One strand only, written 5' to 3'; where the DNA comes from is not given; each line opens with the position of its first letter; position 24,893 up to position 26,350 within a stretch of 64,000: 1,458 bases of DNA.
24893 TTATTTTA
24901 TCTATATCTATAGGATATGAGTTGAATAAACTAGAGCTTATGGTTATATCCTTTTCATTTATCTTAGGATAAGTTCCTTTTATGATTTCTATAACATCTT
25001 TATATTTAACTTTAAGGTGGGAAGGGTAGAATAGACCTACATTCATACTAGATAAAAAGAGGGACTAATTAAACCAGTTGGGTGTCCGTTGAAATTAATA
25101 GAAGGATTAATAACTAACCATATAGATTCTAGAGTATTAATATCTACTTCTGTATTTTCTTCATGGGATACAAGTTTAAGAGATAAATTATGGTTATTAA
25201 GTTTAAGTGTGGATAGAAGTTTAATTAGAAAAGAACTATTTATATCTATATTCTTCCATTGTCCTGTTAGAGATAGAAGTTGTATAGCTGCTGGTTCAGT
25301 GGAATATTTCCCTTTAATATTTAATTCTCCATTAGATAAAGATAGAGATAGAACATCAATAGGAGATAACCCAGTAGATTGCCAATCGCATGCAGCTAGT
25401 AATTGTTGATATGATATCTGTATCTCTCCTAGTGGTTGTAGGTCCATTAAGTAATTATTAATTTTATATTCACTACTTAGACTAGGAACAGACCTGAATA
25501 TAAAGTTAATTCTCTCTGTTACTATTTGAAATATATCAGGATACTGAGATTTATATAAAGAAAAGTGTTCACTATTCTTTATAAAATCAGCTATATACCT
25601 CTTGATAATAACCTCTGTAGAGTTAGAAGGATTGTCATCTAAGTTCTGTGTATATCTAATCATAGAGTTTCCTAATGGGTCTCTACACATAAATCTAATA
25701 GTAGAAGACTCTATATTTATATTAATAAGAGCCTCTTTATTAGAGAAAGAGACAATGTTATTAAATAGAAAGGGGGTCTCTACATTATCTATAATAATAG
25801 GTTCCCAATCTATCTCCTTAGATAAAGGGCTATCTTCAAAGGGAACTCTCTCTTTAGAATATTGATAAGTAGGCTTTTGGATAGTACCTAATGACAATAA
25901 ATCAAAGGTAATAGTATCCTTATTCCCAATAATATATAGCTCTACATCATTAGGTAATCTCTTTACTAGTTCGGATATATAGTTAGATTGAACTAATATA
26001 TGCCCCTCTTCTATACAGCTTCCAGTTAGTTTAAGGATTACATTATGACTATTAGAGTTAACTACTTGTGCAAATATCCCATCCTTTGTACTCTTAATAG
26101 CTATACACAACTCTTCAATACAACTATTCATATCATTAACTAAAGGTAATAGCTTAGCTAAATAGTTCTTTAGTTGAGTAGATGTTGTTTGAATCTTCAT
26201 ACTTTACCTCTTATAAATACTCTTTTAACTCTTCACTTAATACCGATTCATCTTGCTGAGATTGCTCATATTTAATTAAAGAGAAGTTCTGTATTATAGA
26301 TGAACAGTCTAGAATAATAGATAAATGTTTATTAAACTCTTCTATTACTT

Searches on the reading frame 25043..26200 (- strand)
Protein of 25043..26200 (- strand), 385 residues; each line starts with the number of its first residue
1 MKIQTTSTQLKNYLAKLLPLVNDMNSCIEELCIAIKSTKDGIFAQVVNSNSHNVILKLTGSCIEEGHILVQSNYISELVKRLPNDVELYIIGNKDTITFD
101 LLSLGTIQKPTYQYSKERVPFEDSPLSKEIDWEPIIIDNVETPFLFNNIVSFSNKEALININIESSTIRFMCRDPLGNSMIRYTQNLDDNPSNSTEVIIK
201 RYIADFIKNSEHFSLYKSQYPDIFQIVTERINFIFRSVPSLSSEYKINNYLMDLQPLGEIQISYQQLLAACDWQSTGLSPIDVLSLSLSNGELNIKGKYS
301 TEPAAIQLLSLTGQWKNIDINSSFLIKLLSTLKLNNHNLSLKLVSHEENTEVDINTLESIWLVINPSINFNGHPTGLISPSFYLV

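Call 9: search_protein_families(library=phrogs, proteins=[window:25043-26200:-], max_evalue=0.001)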
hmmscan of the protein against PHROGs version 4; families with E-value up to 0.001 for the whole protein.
window:25043-26200:- (385 aa): 1 family
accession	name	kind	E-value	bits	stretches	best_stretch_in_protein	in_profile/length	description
phrog_29400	-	unknown function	0.00047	20.3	0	265-327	261-319/367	-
